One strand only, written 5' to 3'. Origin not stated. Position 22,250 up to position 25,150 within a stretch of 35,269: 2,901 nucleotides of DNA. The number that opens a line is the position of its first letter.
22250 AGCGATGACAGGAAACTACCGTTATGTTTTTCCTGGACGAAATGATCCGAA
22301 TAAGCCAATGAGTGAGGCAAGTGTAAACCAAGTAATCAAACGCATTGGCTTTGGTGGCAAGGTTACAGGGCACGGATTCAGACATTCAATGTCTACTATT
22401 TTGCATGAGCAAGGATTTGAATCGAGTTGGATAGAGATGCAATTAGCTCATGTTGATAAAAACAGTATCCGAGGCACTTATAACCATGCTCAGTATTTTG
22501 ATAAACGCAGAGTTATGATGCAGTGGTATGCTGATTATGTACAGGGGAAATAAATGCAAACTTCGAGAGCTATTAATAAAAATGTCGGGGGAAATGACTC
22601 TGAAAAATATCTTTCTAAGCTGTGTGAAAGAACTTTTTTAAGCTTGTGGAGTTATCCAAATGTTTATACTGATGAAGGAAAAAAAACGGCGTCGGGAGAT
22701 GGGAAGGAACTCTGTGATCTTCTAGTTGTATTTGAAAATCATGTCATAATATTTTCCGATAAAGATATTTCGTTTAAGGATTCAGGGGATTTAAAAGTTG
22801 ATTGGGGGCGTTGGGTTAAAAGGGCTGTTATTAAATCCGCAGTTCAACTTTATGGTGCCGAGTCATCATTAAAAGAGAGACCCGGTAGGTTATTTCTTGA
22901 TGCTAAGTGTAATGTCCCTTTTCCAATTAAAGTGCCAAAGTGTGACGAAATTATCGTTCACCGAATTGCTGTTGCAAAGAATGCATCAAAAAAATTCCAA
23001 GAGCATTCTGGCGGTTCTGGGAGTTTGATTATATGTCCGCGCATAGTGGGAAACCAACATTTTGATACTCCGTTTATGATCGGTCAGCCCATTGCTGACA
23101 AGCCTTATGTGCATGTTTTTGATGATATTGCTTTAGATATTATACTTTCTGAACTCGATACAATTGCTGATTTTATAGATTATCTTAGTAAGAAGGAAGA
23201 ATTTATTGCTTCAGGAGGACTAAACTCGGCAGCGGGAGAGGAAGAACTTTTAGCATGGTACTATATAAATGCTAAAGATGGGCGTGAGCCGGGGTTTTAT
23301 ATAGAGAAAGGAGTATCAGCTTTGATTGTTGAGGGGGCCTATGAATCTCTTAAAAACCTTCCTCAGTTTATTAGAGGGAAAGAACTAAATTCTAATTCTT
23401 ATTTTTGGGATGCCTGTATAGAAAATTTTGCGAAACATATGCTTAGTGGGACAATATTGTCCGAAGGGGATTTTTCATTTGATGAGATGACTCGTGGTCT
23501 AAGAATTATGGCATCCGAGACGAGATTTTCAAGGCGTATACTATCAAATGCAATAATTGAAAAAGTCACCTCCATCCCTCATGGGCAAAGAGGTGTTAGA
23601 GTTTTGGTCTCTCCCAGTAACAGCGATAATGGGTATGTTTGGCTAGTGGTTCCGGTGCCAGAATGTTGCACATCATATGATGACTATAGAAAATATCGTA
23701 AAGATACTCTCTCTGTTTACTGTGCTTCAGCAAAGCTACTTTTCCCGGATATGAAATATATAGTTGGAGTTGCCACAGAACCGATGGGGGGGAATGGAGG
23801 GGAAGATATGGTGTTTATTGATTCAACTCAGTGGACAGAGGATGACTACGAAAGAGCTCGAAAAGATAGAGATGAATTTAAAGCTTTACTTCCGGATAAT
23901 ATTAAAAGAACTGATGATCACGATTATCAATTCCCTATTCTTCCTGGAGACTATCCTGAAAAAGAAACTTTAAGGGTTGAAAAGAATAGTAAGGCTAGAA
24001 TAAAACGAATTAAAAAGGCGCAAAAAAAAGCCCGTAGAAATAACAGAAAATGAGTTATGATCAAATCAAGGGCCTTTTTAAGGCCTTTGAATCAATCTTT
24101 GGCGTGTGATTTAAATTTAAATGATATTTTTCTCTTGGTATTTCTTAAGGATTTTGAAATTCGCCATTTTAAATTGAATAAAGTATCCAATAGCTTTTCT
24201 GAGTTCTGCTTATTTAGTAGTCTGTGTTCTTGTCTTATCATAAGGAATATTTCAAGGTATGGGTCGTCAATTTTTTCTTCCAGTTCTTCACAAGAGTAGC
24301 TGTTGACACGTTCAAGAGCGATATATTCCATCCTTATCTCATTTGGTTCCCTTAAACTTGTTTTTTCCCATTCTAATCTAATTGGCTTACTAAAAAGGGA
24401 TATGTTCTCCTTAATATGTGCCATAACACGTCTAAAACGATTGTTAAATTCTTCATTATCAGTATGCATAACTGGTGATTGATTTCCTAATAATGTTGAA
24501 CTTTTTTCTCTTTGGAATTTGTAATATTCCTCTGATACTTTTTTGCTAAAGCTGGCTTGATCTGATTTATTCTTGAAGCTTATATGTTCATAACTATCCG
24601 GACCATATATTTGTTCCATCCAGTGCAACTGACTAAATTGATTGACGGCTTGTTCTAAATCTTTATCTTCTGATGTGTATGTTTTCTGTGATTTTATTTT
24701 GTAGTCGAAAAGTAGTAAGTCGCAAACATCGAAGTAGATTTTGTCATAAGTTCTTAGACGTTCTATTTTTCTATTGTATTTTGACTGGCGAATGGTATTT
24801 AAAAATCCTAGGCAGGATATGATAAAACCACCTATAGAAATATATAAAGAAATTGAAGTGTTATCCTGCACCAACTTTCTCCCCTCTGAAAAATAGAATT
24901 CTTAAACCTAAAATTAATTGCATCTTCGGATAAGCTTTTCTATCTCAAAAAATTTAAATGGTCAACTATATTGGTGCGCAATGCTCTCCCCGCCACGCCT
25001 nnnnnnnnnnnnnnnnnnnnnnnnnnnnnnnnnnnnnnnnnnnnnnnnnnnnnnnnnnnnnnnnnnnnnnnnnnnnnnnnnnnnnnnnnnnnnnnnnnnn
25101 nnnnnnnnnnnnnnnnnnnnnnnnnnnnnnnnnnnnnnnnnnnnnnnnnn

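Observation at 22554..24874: Two-gene AT-rich cargo at the integrase-proximal position of the P4-like satellite: candidate undescribed defence module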

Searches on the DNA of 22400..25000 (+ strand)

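Call 8: search_dna_similar(query=window:22400-25000:+, collection=ecoli_genomes, mode=near, max_rows=25)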
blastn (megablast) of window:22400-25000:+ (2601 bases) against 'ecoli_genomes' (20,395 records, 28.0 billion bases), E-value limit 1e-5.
Records with a match: 1; places in all: 1; records where one place covers at least 80% of the query: 1.
Genomes with a match: 1 of 5426; with a place that covers at least 80% of the query: 1. Places per genome that has any: lowest 1, median 1, highest 1. On chromosomes: 1 places; on plasmids: 0.
Best place of each record, by identity: >=99% 1.
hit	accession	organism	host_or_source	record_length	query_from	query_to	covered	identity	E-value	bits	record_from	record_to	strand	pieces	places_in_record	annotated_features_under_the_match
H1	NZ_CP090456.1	Escherichia coli strain B379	Homo sapiens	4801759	1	2601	100%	100.0%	0e+0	4798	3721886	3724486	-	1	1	hypothetical protein (x2) | tyrosine-type recombinase/integrase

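Call 9: get_annotated_region(hit=H1, flank=12000)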
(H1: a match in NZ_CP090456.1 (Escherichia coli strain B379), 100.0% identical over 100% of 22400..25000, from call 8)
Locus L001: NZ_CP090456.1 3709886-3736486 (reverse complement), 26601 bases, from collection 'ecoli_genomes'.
description: Escherichia coli strain B379 chromosome, complete genome
organism: Escherichia coli strain B379 (NCBI taxid 562)
replicon: chromosome; assembly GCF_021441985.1
host: Homo sapiens; source: Pus; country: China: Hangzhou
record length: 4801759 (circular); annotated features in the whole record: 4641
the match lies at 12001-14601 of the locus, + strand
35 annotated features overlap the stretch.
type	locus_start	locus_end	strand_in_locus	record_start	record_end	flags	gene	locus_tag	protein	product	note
CDS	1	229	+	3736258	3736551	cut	-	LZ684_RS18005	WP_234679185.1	hypothetical protein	-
CDS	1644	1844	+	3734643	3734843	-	-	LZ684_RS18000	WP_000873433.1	hypothetical protein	-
CDS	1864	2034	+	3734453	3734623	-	-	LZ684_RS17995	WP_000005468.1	hypothetical protein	-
CDS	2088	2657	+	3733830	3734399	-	-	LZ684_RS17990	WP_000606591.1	hypothetical protein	-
CDS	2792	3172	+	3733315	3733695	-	-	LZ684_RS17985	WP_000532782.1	hypothetical protein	-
CDS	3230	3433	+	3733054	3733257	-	-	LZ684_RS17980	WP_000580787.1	hypothetical protein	-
CDS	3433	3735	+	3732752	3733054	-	-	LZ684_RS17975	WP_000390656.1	hypothetical protein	-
CDS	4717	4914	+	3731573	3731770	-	-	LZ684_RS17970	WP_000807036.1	hypothetical protein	-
CDS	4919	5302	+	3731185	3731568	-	-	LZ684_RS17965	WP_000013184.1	hypothetical protein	-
CDS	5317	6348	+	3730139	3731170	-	-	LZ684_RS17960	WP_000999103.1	hypothetical protein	-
CDS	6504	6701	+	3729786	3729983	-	-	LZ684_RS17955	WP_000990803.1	hypothetical protein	-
CDS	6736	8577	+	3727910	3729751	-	-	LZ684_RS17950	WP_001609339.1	hypothetical protein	-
CDS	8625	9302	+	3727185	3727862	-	-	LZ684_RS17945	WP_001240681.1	phage baseplate protein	-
CDS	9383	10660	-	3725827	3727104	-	-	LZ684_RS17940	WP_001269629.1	tyrosine-type recombinase/integrase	-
CDS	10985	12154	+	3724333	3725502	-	-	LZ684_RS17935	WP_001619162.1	tyrosine-type recombinase/integrase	-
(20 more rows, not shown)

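Call 71: search_dna_similar(query=window:22554-24053:+, collection=ecoli_genomes, mode=distant, max_rows=15, rows=spread)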
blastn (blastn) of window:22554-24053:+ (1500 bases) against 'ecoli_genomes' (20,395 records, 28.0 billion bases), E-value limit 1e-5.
Records with a match: 9; places in all: 9; records where one place covers at least 80% of the query: 1.
Genomes with a match: 9 of 5426; with a place that covers at least 80% of the query: 1. Places per genome that has any: lowest 1, median 1, highest 1. On chromosomes: 9 places; on plasmids: 0.
Best place of each record, by identity: >=99% 1; 60-80% 8.
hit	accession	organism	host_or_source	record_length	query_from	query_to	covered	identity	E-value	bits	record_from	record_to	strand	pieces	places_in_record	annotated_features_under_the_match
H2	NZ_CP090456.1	Escherichia coli strain B379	Homo sapiens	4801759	1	1500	100%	100.0%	0e+0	2706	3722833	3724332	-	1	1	hypothetical protein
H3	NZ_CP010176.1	Escherichia coli strain H10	not applicable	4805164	40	885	56%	67.1%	3e-54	223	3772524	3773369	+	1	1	hypothetical protein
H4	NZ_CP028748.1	Escherichia coli strain A27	Tapirus terrestris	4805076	40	885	56%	67.1%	3e-54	223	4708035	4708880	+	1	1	hypothetical protein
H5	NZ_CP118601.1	Escherichia coli strain NB4833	Homo sapiens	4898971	40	885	56%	67.1%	3e-54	223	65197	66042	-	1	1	hypothetical protein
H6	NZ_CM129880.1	Escherichia coli strain MB07081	seawater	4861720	40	885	56%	67.1%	3e-54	223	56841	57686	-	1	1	hypothetical protein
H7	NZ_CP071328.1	Escherichia coli strain 4114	missing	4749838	40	885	56%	67.1%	3e-54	223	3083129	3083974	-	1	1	hypothetical protein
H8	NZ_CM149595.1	Escherichia coli strain MEI2BO-21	Soil surface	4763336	40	885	56%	67.1%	3e-54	223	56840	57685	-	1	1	hypothetical protein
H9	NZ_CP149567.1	Escherichia coli strain 1410D004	Sus scrofa domesticus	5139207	40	885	56%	67.1%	3e-54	223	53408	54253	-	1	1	hypothetical protein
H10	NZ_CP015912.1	Escherichia coli strain 210205630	swine cecum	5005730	82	359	19%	65.5%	9e-10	76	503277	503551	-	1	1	SEC-C metal-binding domain-containing protein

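Call 73: get_annotated_region(hit=H3, flank=4000)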
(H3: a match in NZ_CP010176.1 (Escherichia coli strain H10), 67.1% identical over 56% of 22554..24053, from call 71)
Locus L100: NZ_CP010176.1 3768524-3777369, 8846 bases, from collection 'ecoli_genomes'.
description: Escherichia coli strain H10 chromosome, complete genome
organism: Escherichia coli strain H10 (NCBI taxid 562)
replicon: chromosome; assembly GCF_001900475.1
host: not applicable; source: -; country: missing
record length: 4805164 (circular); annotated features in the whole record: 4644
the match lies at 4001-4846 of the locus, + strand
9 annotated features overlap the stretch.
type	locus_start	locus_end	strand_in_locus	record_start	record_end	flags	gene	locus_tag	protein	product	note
CDS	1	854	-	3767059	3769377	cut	yicI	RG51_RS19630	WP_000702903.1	alpha-xylosidase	-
CDS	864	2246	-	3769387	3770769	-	yicJ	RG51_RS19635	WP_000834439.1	glycoside-pentoside-hexuronide family transporter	-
tRNA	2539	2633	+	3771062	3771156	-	-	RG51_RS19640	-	tRNA-Sec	-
CDS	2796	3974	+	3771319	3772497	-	-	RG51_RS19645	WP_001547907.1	tyrosine-type recombinase/integrase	-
CDS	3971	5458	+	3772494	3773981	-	-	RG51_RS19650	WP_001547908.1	hypothetical protein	-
CDS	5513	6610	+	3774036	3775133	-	-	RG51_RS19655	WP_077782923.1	protein kinase domain-containing protein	-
CDS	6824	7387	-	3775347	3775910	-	-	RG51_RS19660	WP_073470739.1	phage polarity suppression protein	-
CDS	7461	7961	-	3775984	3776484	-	-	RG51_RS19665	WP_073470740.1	ogr/Delta-like zinc finger family protein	-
CDS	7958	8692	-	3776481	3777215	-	-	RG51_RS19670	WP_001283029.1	hypothetical protein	-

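Call 74: get_annotated_region(hit=H10, flank=6000)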
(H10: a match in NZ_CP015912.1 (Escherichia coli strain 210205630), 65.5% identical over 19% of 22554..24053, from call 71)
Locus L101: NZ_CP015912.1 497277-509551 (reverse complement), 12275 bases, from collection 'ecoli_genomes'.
description: Escherichia coli strain 210205630 chromosome, complete genome
organism: Escherichia coli strain 210205630 (NCBI taxid 562)
replicon: chromosome; assembly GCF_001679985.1
host: -; source: swine cecum; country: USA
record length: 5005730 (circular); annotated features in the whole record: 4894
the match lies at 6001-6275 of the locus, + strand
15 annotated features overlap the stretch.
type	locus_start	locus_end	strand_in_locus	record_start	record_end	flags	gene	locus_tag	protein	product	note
CDS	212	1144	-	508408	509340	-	-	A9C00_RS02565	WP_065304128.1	hypothetical protein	-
CDS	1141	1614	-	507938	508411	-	-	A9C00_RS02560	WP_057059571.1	DUF6932 family protein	-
CDS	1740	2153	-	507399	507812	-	-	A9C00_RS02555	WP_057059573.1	helix-turn-helix domain-containing protein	-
CDS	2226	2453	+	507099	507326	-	-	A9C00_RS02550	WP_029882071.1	transcriptional regulator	-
CDS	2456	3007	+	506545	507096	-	-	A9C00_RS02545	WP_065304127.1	toxin YdaT family protein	-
CDS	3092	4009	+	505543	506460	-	-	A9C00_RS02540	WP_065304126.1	replication protein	-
CDS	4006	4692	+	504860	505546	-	-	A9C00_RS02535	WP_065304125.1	replication protein P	-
CDS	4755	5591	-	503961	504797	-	-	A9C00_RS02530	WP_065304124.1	restriction endonuclease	-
CDS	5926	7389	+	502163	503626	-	-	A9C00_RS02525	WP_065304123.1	SEC-C metal-binding domain-containing protein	-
CDS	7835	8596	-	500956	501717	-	-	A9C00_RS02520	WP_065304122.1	HEPN domain-containing protein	-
CDS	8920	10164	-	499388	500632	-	-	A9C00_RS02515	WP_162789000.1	hypothetical protein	-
CDS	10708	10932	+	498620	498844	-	-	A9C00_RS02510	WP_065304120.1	DinI-like family protein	-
CDS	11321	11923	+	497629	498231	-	-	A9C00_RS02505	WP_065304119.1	DUF1367 family protein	-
CDS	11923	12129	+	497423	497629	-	-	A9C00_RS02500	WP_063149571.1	hypothetical protein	-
CDS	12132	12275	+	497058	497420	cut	rusA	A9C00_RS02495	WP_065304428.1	crossover junction endodeoxyribonuclease RusA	-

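Call 93: search_dna_similar(query=L002:6001-6756:+, collection=ecoli_genomes, mode=distant, max_rows=12)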
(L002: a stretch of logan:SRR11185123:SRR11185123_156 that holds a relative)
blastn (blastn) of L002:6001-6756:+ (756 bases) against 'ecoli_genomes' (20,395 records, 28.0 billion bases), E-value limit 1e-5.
Records with a match: 1; places in all: 1; records where one place covers at least 80% of the query: 1.
Genomes with a match: 1 of 5426; with a place that covers at least 80% of the query: 1. Places per genome that has any: lowest 1, median 1, highest 1. On chromosomes: 1 places; on plasmids: 0.
Best place of each record, by identity: 60-80% 1.
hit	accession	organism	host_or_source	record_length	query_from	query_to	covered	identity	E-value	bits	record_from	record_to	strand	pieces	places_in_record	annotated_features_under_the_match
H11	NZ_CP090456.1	Escherichia coli strain B379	Homo sapiens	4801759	19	630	81%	65.1%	1e-23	120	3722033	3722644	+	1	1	hypothetical protein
